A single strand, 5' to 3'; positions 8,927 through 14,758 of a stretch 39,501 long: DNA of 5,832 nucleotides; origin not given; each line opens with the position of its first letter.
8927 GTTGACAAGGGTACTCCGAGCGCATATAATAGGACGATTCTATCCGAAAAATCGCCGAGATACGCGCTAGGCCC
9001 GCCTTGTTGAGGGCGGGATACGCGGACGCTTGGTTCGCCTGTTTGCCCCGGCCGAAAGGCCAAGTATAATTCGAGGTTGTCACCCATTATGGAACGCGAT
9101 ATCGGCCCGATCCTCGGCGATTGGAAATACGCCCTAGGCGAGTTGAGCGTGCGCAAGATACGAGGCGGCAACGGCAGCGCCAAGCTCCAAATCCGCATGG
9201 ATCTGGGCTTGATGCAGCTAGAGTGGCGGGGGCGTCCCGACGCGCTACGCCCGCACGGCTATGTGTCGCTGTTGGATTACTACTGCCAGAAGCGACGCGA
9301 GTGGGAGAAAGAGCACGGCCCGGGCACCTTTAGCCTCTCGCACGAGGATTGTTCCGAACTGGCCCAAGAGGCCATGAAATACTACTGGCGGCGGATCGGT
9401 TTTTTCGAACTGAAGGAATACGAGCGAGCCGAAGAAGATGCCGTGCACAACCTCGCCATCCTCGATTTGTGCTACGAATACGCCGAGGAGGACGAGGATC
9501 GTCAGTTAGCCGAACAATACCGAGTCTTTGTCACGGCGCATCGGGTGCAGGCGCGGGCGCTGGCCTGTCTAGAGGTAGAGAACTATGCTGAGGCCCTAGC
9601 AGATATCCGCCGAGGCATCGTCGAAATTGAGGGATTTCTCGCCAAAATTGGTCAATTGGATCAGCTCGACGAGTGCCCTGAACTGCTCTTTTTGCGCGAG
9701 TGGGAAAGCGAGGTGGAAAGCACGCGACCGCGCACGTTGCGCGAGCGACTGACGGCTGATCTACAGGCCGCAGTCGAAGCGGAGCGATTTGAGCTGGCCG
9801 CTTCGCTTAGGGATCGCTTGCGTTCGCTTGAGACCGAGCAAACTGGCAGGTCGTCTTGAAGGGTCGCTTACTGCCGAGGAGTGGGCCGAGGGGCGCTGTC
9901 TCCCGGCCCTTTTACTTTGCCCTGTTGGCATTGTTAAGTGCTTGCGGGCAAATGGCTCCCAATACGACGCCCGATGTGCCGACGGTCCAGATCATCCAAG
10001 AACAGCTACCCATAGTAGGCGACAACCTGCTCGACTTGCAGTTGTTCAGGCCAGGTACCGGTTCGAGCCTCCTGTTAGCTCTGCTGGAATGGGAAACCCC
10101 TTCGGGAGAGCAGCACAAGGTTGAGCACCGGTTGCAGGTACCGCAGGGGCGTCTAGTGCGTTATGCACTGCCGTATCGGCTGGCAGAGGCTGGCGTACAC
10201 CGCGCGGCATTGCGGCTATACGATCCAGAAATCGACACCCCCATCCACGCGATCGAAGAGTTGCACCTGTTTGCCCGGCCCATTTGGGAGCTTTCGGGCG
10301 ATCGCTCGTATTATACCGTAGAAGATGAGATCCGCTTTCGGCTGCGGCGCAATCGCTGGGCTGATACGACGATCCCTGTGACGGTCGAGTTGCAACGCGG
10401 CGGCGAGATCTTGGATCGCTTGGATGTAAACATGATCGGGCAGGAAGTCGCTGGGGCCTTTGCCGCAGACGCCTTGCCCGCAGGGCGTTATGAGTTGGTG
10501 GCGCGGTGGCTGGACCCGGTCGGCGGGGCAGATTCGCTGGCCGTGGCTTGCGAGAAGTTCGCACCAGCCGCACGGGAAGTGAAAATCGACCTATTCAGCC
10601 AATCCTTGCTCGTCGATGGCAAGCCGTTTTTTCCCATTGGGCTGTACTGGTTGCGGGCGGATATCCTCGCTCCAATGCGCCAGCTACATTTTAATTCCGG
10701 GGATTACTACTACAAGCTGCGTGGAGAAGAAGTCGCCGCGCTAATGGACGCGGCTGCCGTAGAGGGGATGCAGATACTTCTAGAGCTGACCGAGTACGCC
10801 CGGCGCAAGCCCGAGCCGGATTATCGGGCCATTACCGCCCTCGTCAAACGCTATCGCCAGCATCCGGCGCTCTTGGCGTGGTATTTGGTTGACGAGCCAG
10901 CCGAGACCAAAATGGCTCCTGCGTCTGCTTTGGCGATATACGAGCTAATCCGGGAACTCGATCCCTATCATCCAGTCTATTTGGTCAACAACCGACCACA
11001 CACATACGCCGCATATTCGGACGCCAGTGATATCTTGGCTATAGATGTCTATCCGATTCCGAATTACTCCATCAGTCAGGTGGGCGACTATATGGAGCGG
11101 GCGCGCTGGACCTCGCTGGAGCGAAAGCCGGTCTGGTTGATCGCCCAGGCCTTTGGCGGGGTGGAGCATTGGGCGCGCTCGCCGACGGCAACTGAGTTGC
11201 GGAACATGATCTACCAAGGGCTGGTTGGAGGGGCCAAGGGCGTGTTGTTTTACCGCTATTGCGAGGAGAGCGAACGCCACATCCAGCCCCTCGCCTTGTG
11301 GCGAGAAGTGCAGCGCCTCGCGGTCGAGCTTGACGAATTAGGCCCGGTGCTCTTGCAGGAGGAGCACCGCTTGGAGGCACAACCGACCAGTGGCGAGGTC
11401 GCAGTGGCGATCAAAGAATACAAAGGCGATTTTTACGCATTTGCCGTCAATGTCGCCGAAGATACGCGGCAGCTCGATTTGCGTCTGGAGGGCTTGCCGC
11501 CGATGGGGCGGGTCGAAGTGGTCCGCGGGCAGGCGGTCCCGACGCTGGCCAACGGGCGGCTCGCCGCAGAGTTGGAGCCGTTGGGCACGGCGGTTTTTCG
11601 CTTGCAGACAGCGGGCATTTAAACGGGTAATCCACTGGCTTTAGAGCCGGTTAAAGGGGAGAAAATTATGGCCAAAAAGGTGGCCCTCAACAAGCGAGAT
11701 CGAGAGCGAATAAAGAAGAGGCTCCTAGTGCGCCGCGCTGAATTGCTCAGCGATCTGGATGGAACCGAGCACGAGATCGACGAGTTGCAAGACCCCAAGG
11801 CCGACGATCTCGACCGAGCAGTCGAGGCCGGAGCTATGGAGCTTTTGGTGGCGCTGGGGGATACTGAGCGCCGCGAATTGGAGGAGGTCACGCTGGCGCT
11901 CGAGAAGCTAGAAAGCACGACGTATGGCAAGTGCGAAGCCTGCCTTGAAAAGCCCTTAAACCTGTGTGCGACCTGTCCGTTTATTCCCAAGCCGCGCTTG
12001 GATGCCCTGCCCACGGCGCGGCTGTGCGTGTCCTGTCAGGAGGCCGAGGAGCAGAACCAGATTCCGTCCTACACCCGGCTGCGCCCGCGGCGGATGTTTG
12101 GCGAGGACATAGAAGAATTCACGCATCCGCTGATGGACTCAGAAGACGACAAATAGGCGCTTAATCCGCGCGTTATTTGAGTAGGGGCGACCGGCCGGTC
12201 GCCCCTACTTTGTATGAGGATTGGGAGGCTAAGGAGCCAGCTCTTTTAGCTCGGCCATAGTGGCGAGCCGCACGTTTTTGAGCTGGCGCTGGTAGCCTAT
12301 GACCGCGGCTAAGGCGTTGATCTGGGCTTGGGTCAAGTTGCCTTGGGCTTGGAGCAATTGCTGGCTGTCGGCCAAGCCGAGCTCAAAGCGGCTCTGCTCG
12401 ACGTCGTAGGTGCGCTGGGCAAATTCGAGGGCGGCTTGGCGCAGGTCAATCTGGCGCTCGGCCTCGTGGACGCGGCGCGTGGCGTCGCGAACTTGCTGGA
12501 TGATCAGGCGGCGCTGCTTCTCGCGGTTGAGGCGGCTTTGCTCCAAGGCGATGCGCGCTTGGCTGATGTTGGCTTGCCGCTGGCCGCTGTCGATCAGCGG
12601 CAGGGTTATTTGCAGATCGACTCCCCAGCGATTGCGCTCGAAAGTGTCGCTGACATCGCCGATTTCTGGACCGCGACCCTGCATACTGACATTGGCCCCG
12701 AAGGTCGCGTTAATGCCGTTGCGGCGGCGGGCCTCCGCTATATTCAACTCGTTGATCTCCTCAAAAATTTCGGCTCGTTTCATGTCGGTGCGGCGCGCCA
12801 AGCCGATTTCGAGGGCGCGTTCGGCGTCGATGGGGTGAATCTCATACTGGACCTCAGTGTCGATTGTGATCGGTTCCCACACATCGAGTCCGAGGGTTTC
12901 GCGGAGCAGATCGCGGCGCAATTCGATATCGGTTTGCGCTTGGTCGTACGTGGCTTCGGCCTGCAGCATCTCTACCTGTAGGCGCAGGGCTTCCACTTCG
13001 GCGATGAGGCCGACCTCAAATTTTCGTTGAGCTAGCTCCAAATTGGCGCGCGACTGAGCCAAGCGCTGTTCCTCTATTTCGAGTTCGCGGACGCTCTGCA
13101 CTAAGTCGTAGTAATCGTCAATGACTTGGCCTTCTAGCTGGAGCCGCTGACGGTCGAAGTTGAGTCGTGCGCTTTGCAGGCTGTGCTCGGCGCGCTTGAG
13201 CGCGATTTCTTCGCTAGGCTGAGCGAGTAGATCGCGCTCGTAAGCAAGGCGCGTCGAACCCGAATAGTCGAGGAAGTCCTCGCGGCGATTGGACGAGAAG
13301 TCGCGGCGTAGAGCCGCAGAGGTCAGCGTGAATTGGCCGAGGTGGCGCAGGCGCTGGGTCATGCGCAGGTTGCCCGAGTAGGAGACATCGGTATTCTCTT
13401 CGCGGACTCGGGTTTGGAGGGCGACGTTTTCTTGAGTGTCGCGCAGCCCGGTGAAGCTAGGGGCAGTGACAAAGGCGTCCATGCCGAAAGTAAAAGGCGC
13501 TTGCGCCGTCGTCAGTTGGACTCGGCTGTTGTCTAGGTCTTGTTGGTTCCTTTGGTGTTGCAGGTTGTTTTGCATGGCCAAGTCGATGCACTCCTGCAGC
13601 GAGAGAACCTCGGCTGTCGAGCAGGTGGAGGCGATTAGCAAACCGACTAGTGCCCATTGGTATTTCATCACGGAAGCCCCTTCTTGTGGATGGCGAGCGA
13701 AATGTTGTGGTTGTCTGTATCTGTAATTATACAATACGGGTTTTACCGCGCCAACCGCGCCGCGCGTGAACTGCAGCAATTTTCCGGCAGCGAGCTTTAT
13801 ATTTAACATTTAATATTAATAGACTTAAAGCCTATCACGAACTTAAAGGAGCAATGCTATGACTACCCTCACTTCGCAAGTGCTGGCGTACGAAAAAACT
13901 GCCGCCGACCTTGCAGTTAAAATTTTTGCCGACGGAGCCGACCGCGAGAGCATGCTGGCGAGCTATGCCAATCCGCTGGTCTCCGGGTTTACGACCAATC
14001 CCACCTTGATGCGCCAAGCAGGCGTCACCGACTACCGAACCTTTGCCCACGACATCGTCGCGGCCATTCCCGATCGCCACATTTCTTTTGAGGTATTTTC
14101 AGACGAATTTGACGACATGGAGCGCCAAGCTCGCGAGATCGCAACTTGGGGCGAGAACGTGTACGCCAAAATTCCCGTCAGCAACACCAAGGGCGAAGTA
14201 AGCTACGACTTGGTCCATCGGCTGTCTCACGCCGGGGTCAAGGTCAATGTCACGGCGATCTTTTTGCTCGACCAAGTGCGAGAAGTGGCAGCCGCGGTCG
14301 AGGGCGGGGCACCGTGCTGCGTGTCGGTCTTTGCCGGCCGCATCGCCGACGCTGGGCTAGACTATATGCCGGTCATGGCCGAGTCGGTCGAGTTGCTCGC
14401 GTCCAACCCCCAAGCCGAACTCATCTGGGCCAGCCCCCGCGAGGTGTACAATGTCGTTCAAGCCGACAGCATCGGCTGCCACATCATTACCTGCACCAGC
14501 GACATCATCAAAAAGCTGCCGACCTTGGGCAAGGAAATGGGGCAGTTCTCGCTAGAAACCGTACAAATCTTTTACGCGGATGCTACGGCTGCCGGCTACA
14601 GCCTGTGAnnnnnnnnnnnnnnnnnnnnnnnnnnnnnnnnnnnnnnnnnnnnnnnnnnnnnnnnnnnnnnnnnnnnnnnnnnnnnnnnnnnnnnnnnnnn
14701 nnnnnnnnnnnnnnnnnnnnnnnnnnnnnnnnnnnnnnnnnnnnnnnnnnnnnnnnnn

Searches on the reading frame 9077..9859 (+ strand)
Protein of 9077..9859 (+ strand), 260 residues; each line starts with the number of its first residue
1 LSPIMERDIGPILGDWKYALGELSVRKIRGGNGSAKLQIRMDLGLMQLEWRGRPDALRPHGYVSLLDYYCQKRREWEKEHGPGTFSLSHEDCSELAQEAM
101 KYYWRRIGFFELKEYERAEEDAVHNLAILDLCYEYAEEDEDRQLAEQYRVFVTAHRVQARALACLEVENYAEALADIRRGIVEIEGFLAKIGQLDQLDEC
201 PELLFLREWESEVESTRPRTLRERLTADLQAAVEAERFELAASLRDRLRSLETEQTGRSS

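Call 34: search_protein_families(library=pfam, proteins=[window:9077-9859:+], max_evalue=0.001)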
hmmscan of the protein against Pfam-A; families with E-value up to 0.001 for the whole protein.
window:9077-9859:+ (260 aa): 1 family
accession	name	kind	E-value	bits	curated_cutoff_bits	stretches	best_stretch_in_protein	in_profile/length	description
PF02151.25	UVR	-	5.8e-08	32.7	21.5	1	223-253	5-35/36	UvrB/uvrC motif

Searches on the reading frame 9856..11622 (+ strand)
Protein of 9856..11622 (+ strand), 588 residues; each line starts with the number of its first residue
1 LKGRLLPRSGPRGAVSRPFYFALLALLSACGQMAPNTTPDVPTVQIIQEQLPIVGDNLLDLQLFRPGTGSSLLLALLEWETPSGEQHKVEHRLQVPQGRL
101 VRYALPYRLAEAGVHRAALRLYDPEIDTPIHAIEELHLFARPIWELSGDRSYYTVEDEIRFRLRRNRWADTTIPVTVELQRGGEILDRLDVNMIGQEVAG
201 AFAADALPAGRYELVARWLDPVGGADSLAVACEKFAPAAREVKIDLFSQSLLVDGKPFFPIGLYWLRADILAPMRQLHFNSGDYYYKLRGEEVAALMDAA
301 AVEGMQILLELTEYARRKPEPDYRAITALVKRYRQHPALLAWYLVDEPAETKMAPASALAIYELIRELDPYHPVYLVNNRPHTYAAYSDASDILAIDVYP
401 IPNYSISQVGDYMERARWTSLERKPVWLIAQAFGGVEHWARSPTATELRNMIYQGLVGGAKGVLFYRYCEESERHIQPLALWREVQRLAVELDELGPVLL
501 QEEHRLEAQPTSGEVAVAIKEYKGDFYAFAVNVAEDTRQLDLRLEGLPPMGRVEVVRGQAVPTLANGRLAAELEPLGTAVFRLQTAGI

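Call 34: search_protein_families(library=pfam, proteins=[window:9856-11622:+], max_evalue=0.001)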
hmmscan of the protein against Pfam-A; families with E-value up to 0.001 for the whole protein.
window:9856-11622:+ (588 aa): 2 families
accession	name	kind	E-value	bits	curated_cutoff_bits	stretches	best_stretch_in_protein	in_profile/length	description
PF02449.21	Glyco_hydro_42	-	2e-05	24.6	21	0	362-470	221-339/376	Beta-galactosidase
PF02836.23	Glyco_hydro_2_C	-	0.00016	21.4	21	1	278-388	57-166/302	Glycosyl hydrolases family 2, TIM barrel domain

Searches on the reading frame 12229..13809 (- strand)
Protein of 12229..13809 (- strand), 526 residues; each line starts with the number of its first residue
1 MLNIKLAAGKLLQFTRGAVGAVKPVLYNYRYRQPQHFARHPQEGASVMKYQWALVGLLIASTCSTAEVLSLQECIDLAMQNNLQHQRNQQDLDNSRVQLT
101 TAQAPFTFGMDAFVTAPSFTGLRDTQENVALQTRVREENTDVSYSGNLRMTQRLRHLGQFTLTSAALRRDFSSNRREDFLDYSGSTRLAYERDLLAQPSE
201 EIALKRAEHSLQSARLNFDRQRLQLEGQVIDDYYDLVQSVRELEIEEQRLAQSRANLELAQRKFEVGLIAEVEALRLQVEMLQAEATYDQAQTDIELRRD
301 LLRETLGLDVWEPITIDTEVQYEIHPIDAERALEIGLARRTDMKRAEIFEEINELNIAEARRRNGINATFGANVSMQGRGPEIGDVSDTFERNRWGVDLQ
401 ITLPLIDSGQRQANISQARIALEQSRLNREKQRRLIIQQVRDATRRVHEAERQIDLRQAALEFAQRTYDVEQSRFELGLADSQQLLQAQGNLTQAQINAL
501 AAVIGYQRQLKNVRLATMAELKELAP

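Call 34: search_protein_families(library=pfam, proteins=[window:12229-13809:-], max_evalue=0.001)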
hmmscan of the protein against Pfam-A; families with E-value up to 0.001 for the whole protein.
window:12229-13809:- (526 aa): 1 family
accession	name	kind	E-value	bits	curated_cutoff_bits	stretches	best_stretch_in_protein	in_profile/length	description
PF02321.23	OEP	-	4.1e-38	131.5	22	2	330-515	2-184/187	Outer membrane efflux protein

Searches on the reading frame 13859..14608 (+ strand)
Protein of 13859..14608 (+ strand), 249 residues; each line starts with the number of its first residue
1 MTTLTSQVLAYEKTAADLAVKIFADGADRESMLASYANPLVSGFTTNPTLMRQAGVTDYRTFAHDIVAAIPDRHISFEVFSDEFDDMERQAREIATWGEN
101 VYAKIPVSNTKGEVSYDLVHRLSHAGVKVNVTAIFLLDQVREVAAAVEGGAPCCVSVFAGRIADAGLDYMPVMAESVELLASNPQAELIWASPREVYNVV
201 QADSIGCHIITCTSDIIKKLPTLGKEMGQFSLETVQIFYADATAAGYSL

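Call 34: search_protein_families(library=pfam, proteins=[window:13859-14608:+], max_evalue=0.001)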
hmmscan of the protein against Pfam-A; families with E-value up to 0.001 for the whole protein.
window:13859-14608:+ (249 aa): 1 family
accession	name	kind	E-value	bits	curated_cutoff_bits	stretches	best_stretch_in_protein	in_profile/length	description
PF00923.25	TAL_FSA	-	1.3e-37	130.2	27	1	22-226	1-238/285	Transaldolase/Fructose-6-phosphate aldolase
